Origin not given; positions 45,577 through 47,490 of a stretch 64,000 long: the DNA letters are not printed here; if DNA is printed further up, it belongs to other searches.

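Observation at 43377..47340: Soluble complex-I N-module look-alike embedded in an exported-protein operon by ATGA overlaps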

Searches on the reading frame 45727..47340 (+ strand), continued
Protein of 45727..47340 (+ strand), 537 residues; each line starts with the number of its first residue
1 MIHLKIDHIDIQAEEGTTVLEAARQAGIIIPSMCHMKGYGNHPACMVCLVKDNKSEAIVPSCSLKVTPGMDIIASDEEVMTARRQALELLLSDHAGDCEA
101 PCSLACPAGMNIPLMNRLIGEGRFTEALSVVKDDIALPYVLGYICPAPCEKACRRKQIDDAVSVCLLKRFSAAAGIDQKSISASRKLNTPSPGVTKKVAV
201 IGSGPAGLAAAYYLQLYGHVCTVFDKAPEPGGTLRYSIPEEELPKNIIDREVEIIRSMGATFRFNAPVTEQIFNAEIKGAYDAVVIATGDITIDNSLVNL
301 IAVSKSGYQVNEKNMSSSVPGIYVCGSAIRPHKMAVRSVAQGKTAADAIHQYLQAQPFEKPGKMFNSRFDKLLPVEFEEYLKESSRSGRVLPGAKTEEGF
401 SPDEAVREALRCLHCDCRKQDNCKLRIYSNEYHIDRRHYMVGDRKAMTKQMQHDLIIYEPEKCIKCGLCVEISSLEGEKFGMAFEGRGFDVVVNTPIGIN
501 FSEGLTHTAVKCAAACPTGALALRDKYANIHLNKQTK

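Call 14: find_encoding_contigs(protein=P0044, flank=10000, max_places=2)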
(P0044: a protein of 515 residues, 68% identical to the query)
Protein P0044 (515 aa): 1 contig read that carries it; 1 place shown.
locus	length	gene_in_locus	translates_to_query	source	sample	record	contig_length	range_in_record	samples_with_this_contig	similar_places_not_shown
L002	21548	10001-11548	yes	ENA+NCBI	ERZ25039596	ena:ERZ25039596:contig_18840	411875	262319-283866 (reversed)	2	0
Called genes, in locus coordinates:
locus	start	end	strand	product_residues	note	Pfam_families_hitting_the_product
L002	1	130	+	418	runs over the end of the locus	PF13360:PQQ_2, PF13570:Beta-prop_ACSF4 (weak), PF01011:PQQ (faint)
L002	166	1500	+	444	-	PF13360:PQQ_2, PF13570:Beta-prop_ACSF4 (faint)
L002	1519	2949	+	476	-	PF13360:PQQ_2, PF13570:Beta-prop_ACSF4 (weak)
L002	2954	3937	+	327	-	-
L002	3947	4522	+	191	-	PF12838:Fer4_7 (faint), PF00037:Fer4 (faint), PF12837:Fer4_6 (faint)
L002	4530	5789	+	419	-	PF14697:Fer4_21 (faint), PF12801:Fer4_5, PF12838:Fer4_7 (faint), PF13187:Fer4_9 (faint), PF13484:Fer4_16 (faint), PF12801:Fer4_5 (weak), PF00037:Fer4 (weak), PF12837:Fer4_6 (weak)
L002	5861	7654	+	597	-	PF01011:PQQ (faint), PF13360:PQQ_2, PF07774:EMC1_C (faint), PF13360:PQQ_2 (weak), PF13570:Beta-prop_ACSF4, PF13360:PQQ_2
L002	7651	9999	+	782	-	PF01257:2Fe-2S_thioredx, PF01512:Complex1_51K, PF10531:SLBB (weak), PF10589:NADH_4Fe-4S, PF00037:Fer4 (weak), PF12838:Fer4_7, PF13187:Fer4_9 (weak), PF14697:Fer4_21, +2 more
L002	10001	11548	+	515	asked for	PF13510:Fer2_4, PF14691:Fer4_20, PF01266:DAO (faint), PF13450:NAD_binding_8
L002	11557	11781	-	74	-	-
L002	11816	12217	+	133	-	PF01011:PQQ, PF13360:PQQ_2, PF13570:Beta-prop_ACSF4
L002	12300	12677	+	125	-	-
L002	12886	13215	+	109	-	PF00037:Fer4 (weak), PF12797:Fer4_2 (weak), PF12837:Fer4_6 (weak)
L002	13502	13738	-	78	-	-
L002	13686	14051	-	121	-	-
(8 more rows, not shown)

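Call 15: find_encoding_contigs(protein=P0057, flank=10000, max_places=2)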
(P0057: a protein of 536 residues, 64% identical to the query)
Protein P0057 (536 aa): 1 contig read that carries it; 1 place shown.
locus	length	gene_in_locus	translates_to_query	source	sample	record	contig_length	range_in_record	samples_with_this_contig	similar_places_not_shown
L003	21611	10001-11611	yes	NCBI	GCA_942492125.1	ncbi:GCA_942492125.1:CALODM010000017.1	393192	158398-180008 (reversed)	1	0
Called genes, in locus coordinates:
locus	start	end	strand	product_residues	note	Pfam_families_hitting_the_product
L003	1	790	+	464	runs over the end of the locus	PF01011:PQQ (faint), PF13360:PQQ_2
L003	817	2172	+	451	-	PF13360:PQQ_2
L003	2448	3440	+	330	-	-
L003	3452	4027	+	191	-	PF12838:Fer4_7 (faint), PF13187:Fer4_9 (faint), PF13237:Fer4_10 (faint), PF00037:Fer4 (faint), PF12837:Fer4_6 (faint)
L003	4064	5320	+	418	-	PF25160:LdpA_Fe-S-bd (faint), PF14697:Fer4_21 (faint), PF12801:Fer4_5, PF12838:Fer4_7 (faint), PF13187:Fer4_9 (faint), PF13237:Fer4_10 (faint), PF12801:Fer4_5 (weak), PF00037:Fer4 (weak), +1 more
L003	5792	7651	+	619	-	PF01011:PQQ (faint), PF13360:PQQ_2, PF13570:Beta-prop_ACSF4, PF13360:PQQ_2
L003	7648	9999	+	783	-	PF01257:2Fe-2S_thioredx, PF01257:2Fe-2S_thioredx (weak), PF01512:Complex1_51K, PF10589:NADH_4Fe-4S, PF12838:Fer4_7 (weak), PF13187:Fer4_9 (weak), PF13237:Fer4_10 (weak), PF14697:Fer4_21, +1 more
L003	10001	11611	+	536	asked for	PF13510:Fer2_4, PF14691:Fer4_20, PF07992:Pyr_redox_2, PF01266:DAO (faint), PF13450:NAD_binding_8 (weak), PF13738:Pyr_redox_3 (faint)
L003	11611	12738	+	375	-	-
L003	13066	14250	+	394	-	PF13439:Glyco_transf_4, PF00534:Glycos_transf_1, PF13692:Glyco_trans_1_4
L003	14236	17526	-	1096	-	PF02687:FtsX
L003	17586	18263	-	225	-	PF00005:ABC_tran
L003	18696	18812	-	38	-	-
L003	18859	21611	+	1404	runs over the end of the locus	PF01869:BcrAD_BadFG, PF09989:DUF2229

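Call 16: find_related_loci(query=window:45727-47340:+, collection=genome_contigs, flank=10000)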
Query window:45727-47340:+ (537 aa) in genome_contigs; peptide patterns used: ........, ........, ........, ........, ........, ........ (x = any residue, [..] = any of these).
64 stretches matched a pattern; 22 encode a relative of the query (tblastn E <= 1e-3); 22 distinct loci.
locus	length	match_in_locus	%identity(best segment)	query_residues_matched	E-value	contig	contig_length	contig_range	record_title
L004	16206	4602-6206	72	1-535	0e+0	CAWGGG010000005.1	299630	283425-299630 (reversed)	MAG: uncultured Bacteroidales bacterium isolate MFD02979.bin.1.62 genome assembly, contig: contig_65161, whole genome sh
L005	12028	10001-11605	72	1-535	0e+0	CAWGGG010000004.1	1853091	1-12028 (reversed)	MAG: uncultured Bacteroidales bacterium isolate MFD02979.bin.1.62 genome assembly, contig: contig_57538, whole genome sh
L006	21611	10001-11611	72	1-537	0e+0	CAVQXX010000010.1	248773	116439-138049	MAG: uncultured Bacteroidales bacterium isolate MFD04716.bin.2.165 genome assembly, contig: contig_59569, whole genome s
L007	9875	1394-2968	70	1-526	0e+0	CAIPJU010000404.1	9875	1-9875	MAG: uncultured Bacteroidetes bacterium isolate Umea3p4_bin-0738 genome assembly, contig: bin-0738:0404/1105, whole geno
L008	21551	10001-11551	63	1-524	0e+0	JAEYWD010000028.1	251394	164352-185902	MAG: Bacteroidetes bacterium isolate OH_CBlB_256 k127_3433190, whole genome shotgun sequence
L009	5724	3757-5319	60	1-526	0e+0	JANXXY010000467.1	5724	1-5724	MAG: Bacteroidales bacterium isolate GL140_3_metabat_26 GL140_3_k141_1350605, whole genome shotgun sequence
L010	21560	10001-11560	59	1-525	0e+0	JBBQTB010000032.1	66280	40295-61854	MAG: Bacteroidales bacterium isolate Co_metawrap_1799 Cmw_1799_k141_29442495_length_66280_cov_29.9965, whole genome shot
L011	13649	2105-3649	57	3-524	0e+0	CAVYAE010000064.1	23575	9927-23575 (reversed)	MAG: uncultured Bacteroidetes bacterium isolate MFD01223.bin.1.57 genome assembly, contig: contig_43023, whole genome sh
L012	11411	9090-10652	56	1-526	0e+0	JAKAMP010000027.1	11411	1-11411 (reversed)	MAG: Bacteroidetes bacterium isolate WY5.bin28 NODE_9862_length_11411_cov_1.027295, whole genome shotgun sequence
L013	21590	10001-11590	51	1-535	0e+0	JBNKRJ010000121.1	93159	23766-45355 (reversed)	MAG: Bacteroidales bacterium isolate B1B2.bin.6.orig k141_2095580, whole genome shotgun sequence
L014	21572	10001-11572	53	1-524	0e+0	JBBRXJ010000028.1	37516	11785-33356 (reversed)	MAG: Bacteroidales bacterium isolate La4_metabat2.187 La4_metabat2.187_K_3088223_L_37516_cov_15.0000, whole genome shotg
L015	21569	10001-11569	52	1-525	0e+0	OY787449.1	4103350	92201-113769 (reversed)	MAG: Bacteroidales bacterium isolate 11808e1f-4753-45d3-854d-c0f0c60c4fd1 genome assembly, chromosome: 1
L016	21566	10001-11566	51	1-526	2e-179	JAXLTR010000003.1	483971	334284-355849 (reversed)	MAG: Bacteroidales bacterium isolate STL-BAC9 C2.213.fa-3, whole genome shotgun sequence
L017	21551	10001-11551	58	1-524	0e+0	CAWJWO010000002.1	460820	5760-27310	MAG: uncultured Bacteroidetes bacterium isolate MFD01231.bin.1.99 genome assembly, contig: contig_20266, whole genome sh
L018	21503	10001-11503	52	1-522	1e-177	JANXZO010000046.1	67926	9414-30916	MAG: Bacteroidales bacterium isolate GL140_4_metabat_342 GL140_4_k141_2005400, whole genome shotgun sequence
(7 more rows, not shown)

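Call 25: search_protein_representatives(protein=window:45727-47340:+)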
Query: 537 residues. Proteins with E-value up to 0.001 (for the whole library): 18505; up to 1e-10: 8385; up to 1e-30: 1698. The best 150 are listed.
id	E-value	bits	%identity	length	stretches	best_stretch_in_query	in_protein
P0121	5.1e-159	546.7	48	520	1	1-523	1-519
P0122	1.1e-148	512.6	50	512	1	1-527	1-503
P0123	4.5e-138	477.6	44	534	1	3-527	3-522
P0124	6.3e-138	477.1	43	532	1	3-526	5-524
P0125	9.1e-138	476.6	45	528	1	1-525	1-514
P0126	9.5e-137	473.2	44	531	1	5-525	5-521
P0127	2.0e-134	465.6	42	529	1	1-524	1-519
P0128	9.0e-134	463.4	43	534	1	3-535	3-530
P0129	2.0e-133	462.3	42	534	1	3-526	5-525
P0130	5.4e-133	460.9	47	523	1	1-523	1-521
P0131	1.1e-132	459.8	42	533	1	4-522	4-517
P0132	3.1e-131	455.0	45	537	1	4-525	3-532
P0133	6.8e-131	453.9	42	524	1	4-524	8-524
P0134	8.3e-131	453.6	48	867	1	5-525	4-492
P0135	6.8e-130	450.6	42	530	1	1-525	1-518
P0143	2.2e-125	435.8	37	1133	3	4-524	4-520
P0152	1.4e-121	423.2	41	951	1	4-526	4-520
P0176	2.6e-112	392.6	39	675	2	3-289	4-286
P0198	1.8e-107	376.7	38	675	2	2-311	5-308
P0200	5.8e-107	375.0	40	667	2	2-290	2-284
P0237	1.2e-101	357.4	40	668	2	4-291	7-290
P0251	3.2e-100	352.7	39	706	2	4-289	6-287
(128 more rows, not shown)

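Call 29: find_related_loci(query=A1, collection=genome_contigs, flank=10000)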
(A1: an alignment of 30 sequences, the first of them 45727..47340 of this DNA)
Query A1 (537 aa) in genome_contigs; peptide patterns used: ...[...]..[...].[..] (x = any residue, [..] = any of these).
599 stretches matched a pattern (row limit reached: there are more); 378 encode a relative of the query (tblastn E <= 1e-3); the best 80 are kept; 80 distinct loci.
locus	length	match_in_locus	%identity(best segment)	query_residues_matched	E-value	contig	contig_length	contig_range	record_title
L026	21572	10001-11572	70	1-524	0e+0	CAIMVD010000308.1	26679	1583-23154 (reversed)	MAG: uncultured Bacteroidetes bacterium isolate Loclat_bin-20678 genome assembly, contig: bin-20678:308/411, whole genom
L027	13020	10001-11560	51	1-525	2e-177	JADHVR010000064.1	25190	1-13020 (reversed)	MAG: Bacteroidales bacterium isolate BS750m-G6 BS-750m-C2635, whole genome shotgun sequence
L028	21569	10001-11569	50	1-528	3e-174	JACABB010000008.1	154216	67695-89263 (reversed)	MAG: Bacteroidales bacterium isolate Cfx3-06 MAG06_8, whole genome shotgun sequence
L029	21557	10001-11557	51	1-525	2e-172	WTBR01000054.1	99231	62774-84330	MAG: Bacteroidales bacterium isolate GLR59 c_000000629845, whole genome shotgun sequence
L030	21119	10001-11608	50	1-524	1e-171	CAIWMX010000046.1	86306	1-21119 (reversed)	MAG: uncultured Bacteroidales bacterium isolate AM-2014_bin-2482 genome assembly, contig: bin-2482:046/140, whole genome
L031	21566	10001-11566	49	1-526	9e-172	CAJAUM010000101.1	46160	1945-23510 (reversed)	MAG: uncultured Bacteroidales bacterium isolate Loc090907-6m_bin-511 genome assembly, contig: bin-511:101/155, whole gen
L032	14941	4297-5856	50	2-526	3e-171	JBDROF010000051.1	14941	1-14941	MAG: Bacteroidota bacterium isolate MEGAHIT-group-1.940 k141_3871310, whole genome shotgun sequence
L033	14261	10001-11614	48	1-526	9e-169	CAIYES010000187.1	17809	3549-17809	MAG: uncultured Bacteroidales bacterium isolate Kiruna2_bin-1621 genome assembly, contig: bin-1621:187/574, whole genome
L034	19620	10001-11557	49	1-525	7e-169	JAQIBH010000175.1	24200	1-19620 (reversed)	MAG: Bacteroidales bacterium isolate GH36 k119_476036, whole genome shotgun sequence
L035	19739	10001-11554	49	1-524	9e-168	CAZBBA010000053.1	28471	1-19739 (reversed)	MAG TPA_asm: uncultured Rikenellaceae bacterium isolate binchicken_co168_294 genome assembly, contig: NODE_2877_length_2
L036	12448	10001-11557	50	1-526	7e-168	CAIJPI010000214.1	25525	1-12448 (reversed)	MAG: uncultured Bacteroidales bacterium isolate Ja1-D5_bin-349 genome assembly, contig: bin-349:214/354, whole genome sh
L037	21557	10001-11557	50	1-526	2e-167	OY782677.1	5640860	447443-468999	MAG: Bacteroidales bacterium isolate 20de20eb-1543-480f-a7de-dbc982fee115 genome assembly, chromosome: 1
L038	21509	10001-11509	48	1-524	2e-166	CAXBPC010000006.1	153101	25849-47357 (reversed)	MAG TPA_asm: uncultured Marinifilaceae bacterium isolate ERR2762185_concoct_55 genome assembly, contig: ERZ3422319.135,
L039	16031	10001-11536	49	1-524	8e-163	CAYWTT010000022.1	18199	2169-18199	MAG TPA_asm: uncultured Prolixibacteraceae bacterium isolate binchicken_co152_14 genome assembly, contig: NODE_3358_leng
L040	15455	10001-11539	49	1-524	2e-162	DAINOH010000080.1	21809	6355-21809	MAG TPA_asm: Draconibacterium sp. isolate CTOTU7588 NODE_3960_length_21809_cov_6.829135, whole genome shotgun sequence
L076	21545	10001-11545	42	4-530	5e-133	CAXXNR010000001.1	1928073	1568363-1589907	MAG: Fimbriimonadaceae bacterium isolate 939668e7-54b4-418c-928c-765401946cf0 genome assembly, contig: contig_1, whole g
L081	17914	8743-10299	42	1-525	1e-127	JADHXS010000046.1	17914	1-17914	MAG: Phycisphaerae bacterium isolate BS750m-G59 BS-750m-C4960, whole genome shotgun sequence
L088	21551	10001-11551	41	1-522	2e-123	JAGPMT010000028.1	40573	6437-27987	MAG: Phycisphaerae bacterium isolate Gw_SlDig_bin_36 Gw_SlDig_1332_length_40573_cov_7.323889, whole genome shotgun seque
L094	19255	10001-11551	38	1-523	2e-115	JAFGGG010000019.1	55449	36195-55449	MAG: Spirochaetales bacterium isolate Zod_Metabat.1377 k87_4580388, whole genome shotgun sequence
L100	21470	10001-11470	37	1-526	8e-109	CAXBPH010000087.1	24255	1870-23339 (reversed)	MAG TPA_asm: uncultured bacterium isolate ERR2762188_binner12_Refined_16 genome assembly, contig: ERZ3421808.3126, whole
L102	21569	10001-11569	39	1-529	8e-109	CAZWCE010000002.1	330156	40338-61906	MAG TPA_asm: uncultured Planctomycetaceae bacterium isolate SRP332253_co1_257 genome assembly, contig: NODE_6_length_330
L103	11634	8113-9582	37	1-526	1e-108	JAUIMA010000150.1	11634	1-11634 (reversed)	MAG: Candidatus Hydrogenedentota bacterium isolate Co_bin.7 NODE_30767_length_11634_cov_0.812027, whole genome shotgun s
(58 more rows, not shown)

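Call 40: predict_structure(alignment_id=A1)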
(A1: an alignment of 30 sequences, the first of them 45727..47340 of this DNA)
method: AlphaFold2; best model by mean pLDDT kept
length: 537 residues; sequences in the alignment: 30
mean_pLDDT: 88.6   pTM: 0.87
mean pLDDT of the five models: 88.6, 88.3, 87.5, 87.3, 86.4
residues with pLDDT >= 90: 377; 70-90: 110; 50-70: 33; < 50: 17
segments of 3 or more residues with pLDDT < 50: 182-189, 531-537
pLDDT, mean of each block of 10 residues (from residue 1): 95 94 94 89 88 95 95 96 92 87 94 95 91 93 96 95 96 71 46 78 97 93 96 94 94 93 90 86 94 65 89 93 94 93 96 87 68 92 93 81 96 92 89 77 83 93 93 95 89 92 95 94 78 34
secondary structure, 60 per line:
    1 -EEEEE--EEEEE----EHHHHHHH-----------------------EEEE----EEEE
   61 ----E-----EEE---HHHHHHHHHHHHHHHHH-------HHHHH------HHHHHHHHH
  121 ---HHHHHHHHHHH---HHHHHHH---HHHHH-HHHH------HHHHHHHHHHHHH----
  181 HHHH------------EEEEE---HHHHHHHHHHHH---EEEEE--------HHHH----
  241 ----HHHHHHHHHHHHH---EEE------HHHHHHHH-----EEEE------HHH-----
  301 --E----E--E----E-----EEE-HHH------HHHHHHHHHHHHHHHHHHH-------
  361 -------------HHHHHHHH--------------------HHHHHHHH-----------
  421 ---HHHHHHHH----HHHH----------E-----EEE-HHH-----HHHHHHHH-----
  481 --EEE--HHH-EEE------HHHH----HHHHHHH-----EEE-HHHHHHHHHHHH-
elements in order: E2-6 E9-13 H19-25 E49-52 E57-60 E71-73 H77-93 H101-105 H112-120 H124-134 H138-144 H148-152 H154-157 H164-176 H181-184 E197-201 H205-216 E220-224 H233-236 H245-257 E261-263 H270-277 E283-286 E322-324 H335-353 H374-381 H402-409 H424-431 H436-439 E456-458 H468-475 E483-485 E492-494 H501-504 H509-515 E521-523 H525-536

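Call 43: fold_search(model_id=the predicted structure, library=pdb)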
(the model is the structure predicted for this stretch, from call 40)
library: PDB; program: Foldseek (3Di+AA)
matches with E <= 10: 1989; with E <= 0.001: 464
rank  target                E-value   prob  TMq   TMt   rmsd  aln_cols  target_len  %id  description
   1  9bov_A                3.4e-41  1.00  0.84  0.40   5.0       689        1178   26  Structure of electron bifurcating Nfn-ABC complexed with NAD from Caldicellulosiruptor saccharolyticus (released 2025-03-05)
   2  8oh5_C                5.8e-40  1.00  0.77  0.37   8.7       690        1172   25  Cryo-EM structure of the electron bifurcating transhydrogenase StnABC complex from Sporomusa Ovata (state 2) (released 2023-09-13)
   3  9n5u_A                4.6e-36  1.00  0.81  0.47   6.8       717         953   22  Structure of the Thermococcus sibiricus NfnABC complex (released 2025-05-07)
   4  9n5v_A                5.1e-36  1.00  0.80  0.47   6.8       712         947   22  Structure of the NAD(H)-bound Thermococcus sibiricus NfnABC complex (released 2025-05-07)
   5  5jca_L                2.4e-15  1.00  0.44  0.50   9.0       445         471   21  NADP(H) bound NADH-dependent Ferredoxin:NADP Oxidoreductase (NfnI) from Pyrococcus furiosus (released 2017-04-12)
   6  5jfc_L                3.3e-15  1.00  0.44  0.51   9.1       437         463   22  NADH-dependent Ferredoxin:NADP Oxidoreductase (NfnI) from Pyrococcus furiosus (released 2017-04-12)
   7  2vdc_G                2.6e-14  1.00  0.42  0.49   9.6       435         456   18  THE 9.5 A RESOLUTION STRUCTURE OF GLUTAMATE SYNTHASE FROM CRYO-ELECTRON MICROSCOPY AND ITS OLIGOMERIZATION BEHAVIOR IN (released 2008-01-15)
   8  5vj7_A                2.7e-14  1.00  0.43  0.49   9.4       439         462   20  Ferredoxin NADP Oxidoreductase (Xfn) (released 2017-07-19)
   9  4ylf_B                1.6e-13  1.00  0.42  0.48  10.4       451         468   19  Insights into flavin-based electron bifurcation via the NADH-dependent reduced ferredoxin-NADP oxidoreductase structur (released 2015-07-08)
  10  1gth_C                1.9e-13  1.00  0.41  0.22  10.4       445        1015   15  DIHYDROPYRIMIDINE DEHYDROGENASE (DPD) FROM PIG, TERNARY COMPLEX WITH NADPH AND 5-IODOURACIL (released 2002-04-11)
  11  1h7x_A                4.5e-13  1.00  0.43  0.23  10.6       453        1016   14  Dihydropyrimidine dehydrogenase (DPD) from pig, ternary complex of a mutant enzyme (C671A), NADPH and 5-fluorouracil (released 2001-02-23)
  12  1gt8_B                6.1e-13  1.00  0.44  0.24   8.9       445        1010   15  DIHYDROPYRIMIDINE DEHYDROGENASE (DPD) FROM PIG, TERNARY COMPLEX WITH NADPH AND URACIL-4-ACETIC ACID (released 2002-04-11)
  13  1gth_B                6.5e-13  1.00  0.42  0.23  10.6       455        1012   15  DIHYDROPYRIMIDINE DEHYDROGENASE (DPD) FROM PIG, TERNARY COMPLEX WITH NADPH AND 5-IODOURACIL (released 2002-04-11)
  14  7lju_B                7.2e-13  1.00  0.44  0.24   8.2       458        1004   15  Porcine Dihydropyrimidine Dehydrogenase (DPD) crosslinked with 5-Ethynyluracil (5EU) (released 2021-04-07)
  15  7m31_C                8.0e-13  1.00  0.42  0.23  10.6       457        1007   14  Dihydropyrimidine Dehydrogenase (DPD) C671S Mutant Soaked with Thymine and NADPH Anaerobically (released 2021-06-09)
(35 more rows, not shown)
